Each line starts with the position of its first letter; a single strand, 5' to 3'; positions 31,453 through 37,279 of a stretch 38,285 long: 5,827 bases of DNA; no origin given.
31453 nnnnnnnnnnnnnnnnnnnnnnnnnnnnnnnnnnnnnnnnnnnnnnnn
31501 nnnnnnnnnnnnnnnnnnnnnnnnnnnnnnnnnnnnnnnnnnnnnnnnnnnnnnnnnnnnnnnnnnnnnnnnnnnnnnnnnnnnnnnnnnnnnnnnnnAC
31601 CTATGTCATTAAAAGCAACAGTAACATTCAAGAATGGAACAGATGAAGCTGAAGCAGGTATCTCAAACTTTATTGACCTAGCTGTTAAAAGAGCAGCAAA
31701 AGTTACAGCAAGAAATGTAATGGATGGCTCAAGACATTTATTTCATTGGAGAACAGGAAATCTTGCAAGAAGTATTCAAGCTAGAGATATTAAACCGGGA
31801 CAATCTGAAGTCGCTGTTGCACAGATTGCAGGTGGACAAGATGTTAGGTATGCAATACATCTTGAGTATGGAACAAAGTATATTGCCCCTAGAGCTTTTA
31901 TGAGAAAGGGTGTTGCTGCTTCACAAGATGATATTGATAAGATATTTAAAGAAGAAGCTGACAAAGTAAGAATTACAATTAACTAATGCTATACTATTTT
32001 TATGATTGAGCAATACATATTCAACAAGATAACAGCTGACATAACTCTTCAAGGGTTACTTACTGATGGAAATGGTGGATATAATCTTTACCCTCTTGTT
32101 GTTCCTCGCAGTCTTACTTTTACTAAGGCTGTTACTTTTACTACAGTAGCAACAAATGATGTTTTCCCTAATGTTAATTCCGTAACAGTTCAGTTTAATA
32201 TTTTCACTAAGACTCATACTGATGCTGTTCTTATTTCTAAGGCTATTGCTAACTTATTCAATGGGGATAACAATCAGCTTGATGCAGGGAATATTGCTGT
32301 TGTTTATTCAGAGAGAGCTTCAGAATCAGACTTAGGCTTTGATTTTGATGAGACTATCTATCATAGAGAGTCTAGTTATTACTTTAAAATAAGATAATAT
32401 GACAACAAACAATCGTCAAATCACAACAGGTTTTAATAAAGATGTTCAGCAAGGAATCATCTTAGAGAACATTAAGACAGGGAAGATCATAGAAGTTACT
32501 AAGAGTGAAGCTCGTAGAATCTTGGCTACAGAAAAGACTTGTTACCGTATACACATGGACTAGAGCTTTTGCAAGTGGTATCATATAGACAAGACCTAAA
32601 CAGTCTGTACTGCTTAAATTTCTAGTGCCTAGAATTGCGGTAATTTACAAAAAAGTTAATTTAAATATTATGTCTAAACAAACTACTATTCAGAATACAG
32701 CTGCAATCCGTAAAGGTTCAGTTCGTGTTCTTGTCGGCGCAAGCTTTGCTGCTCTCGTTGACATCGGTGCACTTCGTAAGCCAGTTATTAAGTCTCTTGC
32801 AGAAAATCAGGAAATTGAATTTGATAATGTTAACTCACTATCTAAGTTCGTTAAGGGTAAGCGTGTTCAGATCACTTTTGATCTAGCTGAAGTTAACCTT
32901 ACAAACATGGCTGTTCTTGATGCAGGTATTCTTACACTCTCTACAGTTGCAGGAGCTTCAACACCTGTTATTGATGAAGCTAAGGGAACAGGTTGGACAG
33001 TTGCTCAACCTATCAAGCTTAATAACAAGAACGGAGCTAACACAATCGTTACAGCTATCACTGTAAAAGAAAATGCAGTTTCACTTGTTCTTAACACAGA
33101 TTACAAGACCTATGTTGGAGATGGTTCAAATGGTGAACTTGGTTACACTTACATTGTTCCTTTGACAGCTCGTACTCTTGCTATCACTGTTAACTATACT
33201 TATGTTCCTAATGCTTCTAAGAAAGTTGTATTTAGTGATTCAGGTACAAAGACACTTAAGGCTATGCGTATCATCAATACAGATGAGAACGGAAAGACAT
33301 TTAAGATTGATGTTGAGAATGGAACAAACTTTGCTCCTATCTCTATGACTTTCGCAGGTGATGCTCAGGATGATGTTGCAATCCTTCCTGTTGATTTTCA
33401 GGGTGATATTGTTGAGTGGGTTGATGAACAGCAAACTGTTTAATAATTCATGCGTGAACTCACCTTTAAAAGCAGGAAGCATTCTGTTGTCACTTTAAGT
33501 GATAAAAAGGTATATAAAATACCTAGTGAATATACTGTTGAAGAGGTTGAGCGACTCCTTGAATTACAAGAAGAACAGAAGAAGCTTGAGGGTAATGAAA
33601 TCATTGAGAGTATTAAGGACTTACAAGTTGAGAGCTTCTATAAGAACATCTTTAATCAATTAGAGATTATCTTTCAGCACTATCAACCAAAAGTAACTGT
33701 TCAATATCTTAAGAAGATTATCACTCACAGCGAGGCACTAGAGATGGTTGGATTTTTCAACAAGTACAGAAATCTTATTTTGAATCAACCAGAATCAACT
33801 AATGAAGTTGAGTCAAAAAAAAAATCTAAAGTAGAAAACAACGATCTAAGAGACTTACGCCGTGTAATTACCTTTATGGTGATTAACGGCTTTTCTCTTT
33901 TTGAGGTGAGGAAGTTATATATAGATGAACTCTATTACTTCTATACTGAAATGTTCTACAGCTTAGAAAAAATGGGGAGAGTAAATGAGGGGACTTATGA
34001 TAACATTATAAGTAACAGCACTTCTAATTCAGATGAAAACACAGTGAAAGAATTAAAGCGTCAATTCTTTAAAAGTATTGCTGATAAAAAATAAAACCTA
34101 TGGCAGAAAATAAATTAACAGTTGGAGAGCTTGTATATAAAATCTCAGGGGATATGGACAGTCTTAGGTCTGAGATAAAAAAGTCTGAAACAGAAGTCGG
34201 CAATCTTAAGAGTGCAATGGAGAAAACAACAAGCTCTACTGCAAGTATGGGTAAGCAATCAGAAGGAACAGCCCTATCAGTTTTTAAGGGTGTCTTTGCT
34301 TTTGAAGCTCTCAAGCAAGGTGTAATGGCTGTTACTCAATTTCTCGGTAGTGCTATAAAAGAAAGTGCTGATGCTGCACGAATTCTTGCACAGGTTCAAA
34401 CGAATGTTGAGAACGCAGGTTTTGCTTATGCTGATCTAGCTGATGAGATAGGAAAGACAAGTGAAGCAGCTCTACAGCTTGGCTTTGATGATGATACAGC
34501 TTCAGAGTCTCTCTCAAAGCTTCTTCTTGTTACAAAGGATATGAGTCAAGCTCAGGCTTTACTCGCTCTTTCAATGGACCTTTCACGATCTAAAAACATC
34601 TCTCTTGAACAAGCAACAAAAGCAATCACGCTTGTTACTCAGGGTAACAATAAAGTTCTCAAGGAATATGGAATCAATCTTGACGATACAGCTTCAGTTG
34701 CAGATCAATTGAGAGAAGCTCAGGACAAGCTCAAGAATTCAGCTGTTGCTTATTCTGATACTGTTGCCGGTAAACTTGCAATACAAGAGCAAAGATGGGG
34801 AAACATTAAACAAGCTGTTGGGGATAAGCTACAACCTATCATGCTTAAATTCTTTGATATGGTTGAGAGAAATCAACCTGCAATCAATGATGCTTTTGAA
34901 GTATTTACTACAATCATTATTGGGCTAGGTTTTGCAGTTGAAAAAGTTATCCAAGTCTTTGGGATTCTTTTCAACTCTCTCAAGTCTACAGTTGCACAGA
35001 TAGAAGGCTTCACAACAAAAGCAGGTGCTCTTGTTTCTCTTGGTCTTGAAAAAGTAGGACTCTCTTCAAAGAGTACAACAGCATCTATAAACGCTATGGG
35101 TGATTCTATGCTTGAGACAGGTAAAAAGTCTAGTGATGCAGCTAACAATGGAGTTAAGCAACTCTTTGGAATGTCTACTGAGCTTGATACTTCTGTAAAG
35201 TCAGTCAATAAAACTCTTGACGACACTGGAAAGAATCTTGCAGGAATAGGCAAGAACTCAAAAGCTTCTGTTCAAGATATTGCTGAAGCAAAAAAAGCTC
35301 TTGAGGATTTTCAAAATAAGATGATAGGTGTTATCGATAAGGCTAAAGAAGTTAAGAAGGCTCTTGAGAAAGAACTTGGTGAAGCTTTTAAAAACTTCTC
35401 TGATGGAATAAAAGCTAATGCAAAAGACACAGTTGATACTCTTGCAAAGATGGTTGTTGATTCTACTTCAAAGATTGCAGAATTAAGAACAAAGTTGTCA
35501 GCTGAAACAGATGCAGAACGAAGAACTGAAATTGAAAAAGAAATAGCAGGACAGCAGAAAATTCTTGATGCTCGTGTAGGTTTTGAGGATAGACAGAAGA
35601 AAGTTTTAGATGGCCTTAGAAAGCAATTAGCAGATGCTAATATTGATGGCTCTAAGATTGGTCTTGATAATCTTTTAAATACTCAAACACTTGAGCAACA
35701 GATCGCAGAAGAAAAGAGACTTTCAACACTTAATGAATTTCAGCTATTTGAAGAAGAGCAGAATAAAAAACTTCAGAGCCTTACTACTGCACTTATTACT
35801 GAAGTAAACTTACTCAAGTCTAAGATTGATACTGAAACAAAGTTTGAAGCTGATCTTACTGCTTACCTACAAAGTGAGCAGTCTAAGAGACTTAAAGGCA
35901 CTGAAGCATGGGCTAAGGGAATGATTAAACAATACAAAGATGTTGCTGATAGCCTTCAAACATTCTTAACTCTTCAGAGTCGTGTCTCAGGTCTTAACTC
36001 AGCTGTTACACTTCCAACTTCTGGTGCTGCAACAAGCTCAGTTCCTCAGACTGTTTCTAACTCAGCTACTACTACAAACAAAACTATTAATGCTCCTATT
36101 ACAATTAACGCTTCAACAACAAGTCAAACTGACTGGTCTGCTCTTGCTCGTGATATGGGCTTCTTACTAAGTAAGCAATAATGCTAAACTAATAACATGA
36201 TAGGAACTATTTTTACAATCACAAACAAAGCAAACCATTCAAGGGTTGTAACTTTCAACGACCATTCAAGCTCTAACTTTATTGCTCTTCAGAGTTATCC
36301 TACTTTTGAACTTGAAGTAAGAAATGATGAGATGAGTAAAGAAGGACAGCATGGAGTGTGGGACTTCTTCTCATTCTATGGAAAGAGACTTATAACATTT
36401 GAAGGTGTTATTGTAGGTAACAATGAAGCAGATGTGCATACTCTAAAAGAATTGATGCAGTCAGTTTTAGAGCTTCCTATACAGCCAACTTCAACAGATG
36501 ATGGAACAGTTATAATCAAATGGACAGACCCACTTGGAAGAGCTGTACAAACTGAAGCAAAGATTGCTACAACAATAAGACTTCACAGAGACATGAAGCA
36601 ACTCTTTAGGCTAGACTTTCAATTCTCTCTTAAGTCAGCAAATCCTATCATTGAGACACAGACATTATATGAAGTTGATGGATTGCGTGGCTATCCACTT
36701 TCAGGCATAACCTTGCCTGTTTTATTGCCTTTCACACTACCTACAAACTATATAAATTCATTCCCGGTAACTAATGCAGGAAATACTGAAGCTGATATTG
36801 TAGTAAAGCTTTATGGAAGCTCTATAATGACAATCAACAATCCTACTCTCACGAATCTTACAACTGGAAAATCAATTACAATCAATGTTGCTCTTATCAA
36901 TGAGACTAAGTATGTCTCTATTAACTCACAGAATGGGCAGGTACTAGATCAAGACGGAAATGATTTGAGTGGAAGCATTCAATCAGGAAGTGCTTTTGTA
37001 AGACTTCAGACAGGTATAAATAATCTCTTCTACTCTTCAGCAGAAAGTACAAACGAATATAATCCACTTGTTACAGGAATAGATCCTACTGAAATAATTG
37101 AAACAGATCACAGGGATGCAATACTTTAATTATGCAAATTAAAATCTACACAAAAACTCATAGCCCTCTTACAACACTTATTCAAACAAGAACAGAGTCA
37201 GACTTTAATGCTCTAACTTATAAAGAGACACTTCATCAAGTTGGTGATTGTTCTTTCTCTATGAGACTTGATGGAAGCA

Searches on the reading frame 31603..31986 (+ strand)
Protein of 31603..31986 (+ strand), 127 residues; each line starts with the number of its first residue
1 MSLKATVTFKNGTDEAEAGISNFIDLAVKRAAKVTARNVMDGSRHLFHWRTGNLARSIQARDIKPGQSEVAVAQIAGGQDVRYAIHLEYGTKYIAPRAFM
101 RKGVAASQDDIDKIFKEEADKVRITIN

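Call 21: search_protein_families(library=pfam, proteins=[window:31603-31986:+], max_evalue=1)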
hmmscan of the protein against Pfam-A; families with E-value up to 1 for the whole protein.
window:31603-31986:+ (127 aa): 1 family
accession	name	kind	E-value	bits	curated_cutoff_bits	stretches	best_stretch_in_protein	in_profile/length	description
PF04883.17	HK97-gp10_like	-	0.00014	23.2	21.4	1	14-90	8-78/78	Bacteriophage HK97-gp10, putative tail-component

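Call 22: search_protein_families(library=phrogs, proteins=[window:31603-31986:+], max_evalue=0.001)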
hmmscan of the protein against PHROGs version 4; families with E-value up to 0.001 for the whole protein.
window:31603-31986:+ (127 aa): 2 families
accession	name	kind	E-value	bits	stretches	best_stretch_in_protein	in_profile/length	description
phrog_5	-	connector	5.6e-15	56.8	1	7-120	91-206/239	tail completion or Neck1 protein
phrog_222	-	connector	5.7e-05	23.9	1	83-121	156-198/276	tail completion or Neck1 protein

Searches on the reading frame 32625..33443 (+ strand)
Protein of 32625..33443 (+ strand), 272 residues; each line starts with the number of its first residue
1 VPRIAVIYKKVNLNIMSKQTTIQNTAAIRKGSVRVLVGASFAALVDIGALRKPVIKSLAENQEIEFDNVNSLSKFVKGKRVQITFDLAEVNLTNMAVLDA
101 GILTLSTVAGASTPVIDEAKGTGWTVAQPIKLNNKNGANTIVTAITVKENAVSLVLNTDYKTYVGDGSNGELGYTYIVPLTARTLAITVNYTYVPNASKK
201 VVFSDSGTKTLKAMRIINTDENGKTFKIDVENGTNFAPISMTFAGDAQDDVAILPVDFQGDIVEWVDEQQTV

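Call 22: search_protein_families(library=phrogs, proteins=[window:32625-33443:+], max_evalue=0.001)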
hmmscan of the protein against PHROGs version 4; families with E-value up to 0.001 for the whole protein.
window:32625-33443:+ (272 aa): 1 family
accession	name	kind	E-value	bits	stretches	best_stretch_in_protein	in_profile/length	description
phrog_807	-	tail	1.5e-07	32.2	1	72-228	60-205/256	major tail protein with Ig-like domain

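Call 91: search_protein_families(library=pfam, proteins=[window:32625-33443:+], max_evalue=0.01)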
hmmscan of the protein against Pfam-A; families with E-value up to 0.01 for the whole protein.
window:32625-33443:+ (272 aa): 0 families

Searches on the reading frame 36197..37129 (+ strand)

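Call 22: search_protein_families(library=phrogs, proteins=[window:36197-37129:+], max_evalue=0.001)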
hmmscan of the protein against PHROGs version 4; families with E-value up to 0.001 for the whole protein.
window:36197-37129:+ (310 aa): 2 families
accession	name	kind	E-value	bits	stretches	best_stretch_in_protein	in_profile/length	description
phrog_33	-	tail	1.8e-16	61.3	1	18-282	39-267/651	distal tail protein Dit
phrog_5577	-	tail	1.2e-07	32.5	1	41-283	48-280/295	minor tail protein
